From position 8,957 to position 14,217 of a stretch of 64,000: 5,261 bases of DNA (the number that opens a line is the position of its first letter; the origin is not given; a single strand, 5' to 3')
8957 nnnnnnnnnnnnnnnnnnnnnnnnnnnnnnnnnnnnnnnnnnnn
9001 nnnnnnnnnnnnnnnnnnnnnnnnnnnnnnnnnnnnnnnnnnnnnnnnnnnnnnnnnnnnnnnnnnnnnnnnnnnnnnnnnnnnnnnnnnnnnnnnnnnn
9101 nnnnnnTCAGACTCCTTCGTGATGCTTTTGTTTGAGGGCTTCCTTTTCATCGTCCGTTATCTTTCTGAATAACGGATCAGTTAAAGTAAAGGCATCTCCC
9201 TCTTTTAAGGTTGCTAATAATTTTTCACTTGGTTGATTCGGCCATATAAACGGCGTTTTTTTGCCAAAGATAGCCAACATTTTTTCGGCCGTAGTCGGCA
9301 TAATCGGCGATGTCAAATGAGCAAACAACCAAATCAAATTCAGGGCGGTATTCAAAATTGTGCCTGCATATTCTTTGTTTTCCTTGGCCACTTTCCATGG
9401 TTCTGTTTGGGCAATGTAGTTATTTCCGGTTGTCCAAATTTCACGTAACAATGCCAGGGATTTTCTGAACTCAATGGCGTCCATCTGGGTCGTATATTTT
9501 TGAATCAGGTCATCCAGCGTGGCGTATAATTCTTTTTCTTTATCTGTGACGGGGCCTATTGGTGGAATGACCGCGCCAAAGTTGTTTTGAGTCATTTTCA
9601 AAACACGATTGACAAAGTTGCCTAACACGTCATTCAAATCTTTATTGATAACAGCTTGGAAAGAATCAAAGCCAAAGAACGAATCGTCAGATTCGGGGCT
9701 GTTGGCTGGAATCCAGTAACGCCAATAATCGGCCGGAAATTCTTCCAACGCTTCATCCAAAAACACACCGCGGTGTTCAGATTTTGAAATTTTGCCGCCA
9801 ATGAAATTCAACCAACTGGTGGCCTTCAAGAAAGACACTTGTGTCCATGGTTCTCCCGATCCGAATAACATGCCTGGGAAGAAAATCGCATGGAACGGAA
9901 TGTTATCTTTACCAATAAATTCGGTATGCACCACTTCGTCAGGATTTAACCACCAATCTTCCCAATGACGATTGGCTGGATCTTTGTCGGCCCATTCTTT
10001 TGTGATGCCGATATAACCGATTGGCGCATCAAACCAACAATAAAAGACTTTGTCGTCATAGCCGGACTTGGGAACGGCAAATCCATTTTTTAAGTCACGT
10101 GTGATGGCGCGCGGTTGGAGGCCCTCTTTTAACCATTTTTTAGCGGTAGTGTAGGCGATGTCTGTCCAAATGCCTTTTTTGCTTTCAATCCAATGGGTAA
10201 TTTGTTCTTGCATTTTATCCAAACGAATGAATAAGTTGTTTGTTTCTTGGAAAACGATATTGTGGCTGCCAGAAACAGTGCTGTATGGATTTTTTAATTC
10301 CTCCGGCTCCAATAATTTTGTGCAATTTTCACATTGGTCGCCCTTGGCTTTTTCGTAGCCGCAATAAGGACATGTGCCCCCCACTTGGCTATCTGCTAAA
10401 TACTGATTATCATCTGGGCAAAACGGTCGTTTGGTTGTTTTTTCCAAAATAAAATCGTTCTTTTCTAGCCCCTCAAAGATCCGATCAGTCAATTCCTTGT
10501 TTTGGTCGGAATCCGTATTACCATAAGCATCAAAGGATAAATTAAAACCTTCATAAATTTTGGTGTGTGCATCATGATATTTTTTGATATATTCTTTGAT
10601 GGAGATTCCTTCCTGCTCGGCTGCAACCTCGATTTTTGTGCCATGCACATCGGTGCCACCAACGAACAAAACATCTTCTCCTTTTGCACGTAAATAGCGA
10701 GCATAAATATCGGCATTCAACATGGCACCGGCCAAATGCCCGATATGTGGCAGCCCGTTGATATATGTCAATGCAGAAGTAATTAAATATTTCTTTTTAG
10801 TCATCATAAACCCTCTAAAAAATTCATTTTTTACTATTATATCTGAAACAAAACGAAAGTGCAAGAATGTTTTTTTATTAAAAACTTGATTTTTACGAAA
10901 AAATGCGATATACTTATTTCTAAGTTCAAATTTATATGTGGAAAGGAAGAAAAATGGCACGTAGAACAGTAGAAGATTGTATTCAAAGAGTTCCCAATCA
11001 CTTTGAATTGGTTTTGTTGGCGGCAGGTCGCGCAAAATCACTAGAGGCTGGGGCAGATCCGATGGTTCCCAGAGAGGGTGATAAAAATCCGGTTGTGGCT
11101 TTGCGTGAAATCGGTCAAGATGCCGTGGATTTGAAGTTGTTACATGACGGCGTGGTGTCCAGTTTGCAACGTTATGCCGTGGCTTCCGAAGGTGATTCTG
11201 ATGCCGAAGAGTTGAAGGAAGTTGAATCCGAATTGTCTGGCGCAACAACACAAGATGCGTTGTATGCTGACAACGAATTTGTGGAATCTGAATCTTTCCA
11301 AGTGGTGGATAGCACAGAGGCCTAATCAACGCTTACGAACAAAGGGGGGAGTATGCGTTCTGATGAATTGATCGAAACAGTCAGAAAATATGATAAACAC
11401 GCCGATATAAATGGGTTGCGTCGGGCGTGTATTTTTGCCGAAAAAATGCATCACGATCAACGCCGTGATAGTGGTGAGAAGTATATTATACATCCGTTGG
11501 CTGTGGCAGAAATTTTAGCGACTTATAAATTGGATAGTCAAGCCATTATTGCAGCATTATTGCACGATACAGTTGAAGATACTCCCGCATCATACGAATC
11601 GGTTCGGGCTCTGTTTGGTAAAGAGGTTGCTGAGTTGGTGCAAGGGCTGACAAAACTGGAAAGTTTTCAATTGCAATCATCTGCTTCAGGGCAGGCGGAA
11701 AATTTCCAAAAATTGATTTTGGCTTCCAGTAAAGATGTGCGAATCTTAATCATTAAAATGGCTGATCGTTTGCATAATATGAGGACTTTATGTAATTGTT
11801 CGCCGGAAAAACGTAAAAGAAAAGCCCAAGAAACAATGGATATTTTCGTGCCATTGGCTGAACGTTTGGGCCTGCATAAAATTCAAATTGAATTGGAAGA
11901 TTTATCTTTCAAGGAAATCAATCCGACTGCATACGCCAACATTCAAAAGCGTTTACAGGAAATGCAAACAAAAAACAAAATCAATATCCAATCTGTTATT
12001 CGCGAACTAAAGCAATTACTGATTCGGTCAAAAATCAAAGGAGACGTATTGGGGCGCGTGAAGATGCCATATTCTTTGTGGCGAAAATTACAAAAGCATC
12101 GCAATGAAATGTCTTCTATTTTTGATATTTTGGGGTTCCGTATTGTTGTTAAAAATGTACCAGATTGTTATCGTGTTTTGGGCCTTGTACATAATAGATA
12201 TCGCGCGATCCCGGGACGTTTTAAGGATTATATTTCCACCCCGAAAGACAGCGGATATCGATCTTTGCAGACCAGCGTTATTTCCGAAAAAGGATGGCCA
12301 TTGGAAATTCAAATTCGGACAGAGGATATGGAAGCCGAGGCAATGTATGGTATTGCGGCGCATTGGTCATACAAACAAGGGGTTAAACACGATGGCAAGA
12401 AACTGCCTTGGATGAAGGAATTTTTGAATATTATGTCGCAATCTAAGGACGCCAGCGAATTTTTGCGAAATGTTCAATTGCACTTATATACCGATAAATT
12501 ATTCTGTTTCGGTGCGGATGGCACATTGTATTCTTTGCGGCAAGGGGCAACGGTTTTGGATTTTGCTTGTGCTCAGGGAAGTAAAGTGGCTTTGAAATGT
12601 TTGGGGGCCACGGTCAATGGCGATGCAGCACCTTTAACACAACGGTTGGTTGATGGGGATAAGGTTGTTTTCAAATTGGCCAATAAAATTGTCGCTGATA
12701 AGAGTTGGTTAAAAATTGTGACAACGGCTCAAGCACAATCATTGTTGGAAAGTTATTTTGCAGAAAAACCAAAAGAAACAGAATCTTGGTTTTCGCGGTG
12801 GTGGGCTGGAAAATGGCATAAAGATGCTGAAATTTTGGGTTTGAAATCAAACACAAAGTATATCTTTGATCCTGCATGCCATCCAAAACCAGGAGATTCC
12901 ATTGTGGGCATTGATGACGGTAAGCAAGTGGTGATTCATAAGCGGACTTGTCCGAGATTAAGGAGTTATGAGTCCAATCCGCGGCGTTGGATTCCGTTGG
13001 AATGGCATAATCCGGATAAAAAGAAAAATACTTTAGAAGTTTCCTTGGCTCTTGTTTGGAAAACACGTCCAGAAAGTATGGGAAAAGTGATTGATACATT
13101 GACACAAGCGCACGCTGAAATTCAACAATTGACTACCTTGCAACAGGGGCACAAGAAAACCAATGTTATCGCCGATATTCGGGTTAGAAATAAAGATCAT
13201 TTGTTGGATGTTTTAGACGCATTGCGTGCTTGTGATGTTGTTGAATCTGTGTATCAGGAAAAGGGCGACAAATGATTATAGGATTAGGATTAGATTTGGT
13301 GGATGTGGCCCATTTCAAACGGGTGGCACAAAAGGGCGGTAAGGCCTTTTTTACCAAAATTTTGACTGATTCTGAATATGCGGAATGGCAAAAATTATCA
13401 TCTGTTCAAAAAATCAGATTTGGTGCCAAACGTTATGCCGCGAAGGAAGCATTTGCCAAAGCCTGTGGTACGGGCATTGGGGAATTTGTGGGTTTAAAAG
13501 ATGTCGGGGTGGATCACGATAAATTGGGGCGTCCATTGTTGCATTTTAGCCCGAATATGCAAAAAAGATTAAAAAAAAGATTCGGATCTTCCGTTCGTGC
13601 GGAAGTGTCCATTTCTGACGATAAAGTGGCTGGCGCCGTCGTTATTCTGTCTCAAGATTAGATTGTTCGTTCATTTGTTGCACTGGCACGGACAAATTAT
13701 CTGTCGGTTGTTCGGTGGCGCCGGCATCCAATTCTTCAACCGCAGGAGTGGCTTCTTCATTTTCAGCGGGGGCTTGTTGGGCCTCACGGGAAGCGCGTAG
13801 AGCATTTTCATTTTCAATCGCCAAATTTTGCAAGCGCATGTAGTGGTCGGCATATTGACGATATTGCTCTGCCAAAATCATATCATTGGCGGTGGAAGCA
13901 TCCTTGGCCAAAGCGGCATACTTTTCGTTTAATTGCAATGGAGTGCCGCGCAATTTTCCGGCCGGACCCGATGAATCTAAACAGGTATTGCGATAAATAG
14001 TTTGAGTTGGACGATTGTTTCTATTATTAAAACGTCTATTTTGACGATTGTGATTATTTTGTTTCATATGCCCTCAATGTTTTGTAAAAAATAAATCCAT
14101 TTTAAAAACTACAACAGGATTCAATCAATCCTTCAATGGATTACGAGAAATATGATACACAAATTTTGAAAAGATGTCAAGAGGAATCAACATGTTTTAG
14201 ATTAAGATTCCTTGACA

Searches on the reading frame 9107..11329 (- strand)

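Call 67: search_protein_families(library=pfam, proteins=[window:9107-11329:-], max_evalue=0.00001)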
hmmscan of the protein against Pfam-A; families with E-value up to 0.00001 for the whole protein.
window:9107-11329:- (740 aa): 4 families
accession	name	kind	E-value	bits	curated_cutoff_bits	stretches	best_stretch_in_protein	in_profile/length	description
PF09334.17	tRNA-synt_1g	-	1.2e-142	475.7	20.1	1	181-577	1-391/391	tRNA synthetases class I (M)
PF19303.5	Anticodon_3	-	8.3e-40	136.6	23.5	1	588-736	1-147/152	Anticodon binding domain of methionyl tRNA ligase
PF00133.28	tRNA-synt_1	-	1.9e-12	47.1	22.7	1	177-420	21-244/414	tRNA synthetases class I (I, L, M and V)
PF08264.19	Anticodon_1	-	2.6e-08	34.3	25.1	1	599-707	2-112/148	Anticodon-binding domain of tRNA ligase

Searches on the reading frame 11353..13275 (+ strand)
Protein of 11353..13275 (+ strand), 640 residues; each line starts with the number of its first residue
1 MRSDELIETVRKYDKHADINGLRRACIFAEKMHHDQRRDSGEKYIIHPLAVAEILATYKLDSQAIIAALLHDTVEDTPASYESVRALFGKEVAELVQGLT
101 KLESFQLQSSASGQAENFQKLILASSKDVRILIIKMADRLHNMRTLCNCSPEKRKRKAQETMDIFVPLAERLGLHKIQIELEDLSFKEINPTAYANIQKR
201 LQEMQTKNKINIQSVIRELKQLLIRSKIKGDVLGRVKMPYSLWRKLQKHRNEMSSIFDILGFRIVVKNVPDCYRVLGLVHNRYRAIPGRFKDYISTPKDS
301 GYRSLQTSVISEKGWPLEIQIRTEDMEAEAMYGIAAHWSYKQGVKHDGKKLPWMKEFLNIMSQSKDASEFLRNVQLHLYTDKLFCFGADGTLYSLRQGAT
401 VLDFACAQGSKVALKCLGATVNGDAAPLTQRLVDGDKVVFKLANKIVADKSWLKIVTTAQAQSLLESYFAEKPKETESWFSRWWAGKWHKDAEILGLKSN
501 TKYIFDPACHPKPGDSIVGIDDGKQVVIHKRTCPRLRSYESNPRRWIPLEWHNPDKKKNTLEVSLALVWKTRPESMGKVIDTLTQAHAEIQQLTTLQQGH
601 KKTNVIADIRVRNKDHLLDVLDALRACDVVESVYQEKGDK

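Call 19: search_protein_families(library=pfam, proteins=[window:11353-13275:+], max_evalue=0.001)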
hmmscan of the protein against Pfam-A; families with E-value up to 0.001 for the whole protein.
window:11353-13275:+ (640 aa): 6 families
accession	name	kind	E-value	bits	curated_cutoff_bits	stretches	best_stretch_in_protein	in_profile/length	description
PF13328.12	HD_4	-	3.5e-47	160.5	27.2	1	25-174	1-155/156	HD domain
PF04607.23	RelA_SpoT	-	1.2e-38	132.3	27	1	234-343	1-111/113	Region found in RelA / SpoT proteins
PF02824.27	TGS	-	3.6e-10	40.2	22.2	1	389-438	7-56/60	TGS domain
PF01966.28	HD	-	1.5e-09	38.6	22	1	44-143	1-116/116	HD domain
PF13291.12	ACT_4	-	3.1e-06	28.2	27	1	559-634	3-79/80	ACT domain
PF19296.4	RelA_AH_RIS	-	0.00013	22.5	23.8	1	489-546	128-185/185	RelA/SpoT, AH and RIS domains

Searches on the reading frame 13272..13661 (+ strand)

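Call 19: search_protein_families(library=pfam, proteins=[window:13272-13661:+], max_evalue=0.001)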
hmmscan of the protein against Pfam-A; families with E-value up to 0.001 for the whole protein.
window:13272-13661:+ (129 aa): 1 family
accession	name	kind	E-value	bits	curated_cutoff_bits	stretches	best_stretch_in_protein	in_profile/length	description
PF01648.25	ACPS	-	2.3e-16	60.3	25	1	4-105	1-94/111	4'-phosphopantetheinyl transferase superfamily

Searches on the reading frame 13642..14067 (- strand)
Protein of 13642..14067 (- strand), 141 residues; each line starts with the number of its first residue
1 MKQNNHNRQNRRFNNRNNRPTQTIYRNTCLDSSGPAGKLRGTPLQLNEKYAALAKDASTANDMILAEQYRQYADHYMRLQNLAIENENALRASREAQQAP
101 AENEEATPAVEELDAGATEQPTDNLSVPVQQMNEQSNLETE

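Call 19: search_protein_families(library=pfam, proteins=[window:13642-14067:-], max_evalue=0.001)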
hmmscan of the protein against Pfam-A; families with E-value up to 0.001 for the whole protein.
window:13642-14067:- (141 aa): 1 family
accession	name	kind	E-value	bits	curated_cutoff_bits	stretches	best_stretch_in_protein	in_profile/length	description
PF13763.11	DUF4167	-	1.8e-21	76.6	25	1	11-82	3-74/78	Domain of unknown function (DUF4167)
